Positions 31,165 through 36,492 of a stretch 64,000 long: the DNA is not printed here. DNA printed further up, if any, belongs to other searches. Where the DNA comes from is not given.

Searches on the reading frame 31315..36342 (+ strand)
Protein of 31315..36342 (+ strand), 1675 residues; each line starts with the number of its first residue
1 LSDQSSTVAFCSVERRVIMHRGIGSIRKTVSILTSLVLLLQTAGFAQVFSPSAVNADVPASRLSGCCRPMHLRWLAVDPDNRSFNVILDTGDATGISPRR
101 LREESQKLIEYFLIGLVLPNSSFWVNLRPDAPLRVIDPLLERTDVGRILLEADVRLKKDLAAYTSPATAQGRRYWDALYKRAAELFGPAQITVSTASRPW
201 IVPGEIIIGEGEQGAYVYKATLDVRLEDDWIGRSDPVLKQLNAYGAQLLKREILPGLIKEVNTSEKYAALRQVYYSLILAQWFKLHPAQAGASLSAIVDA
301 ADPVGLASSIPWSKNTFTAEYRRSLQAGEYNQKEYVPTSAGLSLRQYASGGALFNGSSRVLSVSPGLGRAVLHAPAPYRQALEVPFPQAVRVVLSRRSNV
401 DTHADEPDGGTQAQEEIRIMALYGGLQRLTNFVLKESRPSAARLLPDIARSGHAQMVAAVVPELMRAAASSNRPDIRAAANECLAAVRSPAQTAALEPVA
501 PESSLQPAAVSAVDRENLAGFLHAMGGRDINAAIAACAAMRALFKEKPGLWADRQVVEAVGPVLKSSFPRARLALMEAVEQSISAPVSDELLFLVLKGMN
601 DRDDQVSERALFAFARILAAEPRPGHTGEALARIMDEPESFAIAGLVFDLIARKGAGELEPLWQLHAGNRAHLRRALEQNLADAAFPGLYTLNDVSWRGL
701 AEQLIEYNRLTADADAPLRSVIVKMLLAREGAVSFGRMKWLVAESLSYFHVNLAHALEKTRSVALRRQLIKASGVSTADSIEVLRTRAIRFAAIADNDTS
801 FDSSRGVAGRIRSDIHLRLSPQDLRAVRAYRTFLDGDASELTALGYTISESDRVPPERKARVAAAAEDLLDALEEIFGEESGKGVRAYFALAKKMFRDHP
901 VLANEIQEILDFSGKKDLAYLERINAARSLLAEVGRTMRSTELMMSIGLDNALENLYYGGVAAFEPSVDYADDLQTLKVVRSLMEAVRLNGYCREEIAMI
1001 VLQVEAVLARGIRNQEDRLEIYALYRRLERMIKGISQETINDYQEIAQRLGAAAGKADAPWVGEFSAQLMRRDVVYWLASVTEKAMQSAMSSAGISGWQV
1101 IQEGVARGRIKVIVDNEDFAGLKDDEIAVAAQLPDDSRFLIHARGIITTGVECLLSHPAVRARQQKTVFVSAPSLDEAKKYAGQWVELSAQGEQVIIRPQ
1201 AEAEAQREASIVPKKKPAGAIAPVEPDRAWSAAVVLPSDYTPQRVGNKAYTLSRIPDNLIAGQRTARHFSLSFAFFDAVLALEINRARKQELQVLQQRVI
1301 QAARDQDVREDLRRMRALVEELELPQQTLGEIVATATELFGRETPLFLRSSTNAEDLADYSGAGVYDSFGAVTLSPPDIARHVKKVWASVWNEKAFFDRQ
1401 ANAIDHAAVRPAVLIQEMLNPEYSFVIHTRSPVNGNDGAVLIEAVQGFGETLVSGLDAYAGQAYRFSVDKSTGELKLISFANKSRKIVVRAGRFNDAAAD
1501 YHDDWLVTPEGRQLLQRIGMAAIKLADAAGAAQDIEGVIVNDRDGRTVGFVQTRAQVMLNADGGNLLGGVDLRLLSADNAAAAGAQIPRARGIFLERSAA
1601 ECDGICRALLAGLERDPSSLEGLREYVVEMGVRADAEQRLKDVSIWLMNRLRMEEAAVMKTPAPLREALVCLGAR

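Call 36: search_protein_families(library=pfam, max_evalue=0.00001, proteins=[window:31315-36342:+])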
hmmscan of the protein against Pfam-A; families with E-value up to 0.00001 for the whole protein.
window:31315-36342:+ (1675 aa): 2 families
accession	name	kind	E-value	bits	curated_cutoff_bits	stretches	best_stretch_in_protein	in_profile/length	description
PF01326.24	PPDK_N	-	2.3e-31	109.8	27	1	1295-1560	50-313/328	Pyruvate phosphate dikinase, AMP/ATP-binding domain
PF22973.2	GWD1_pHisD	-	6e-07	29.5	27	1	1098-1204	2-113/115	Alpha-glucan water dikinase, phosphohistidine-like domain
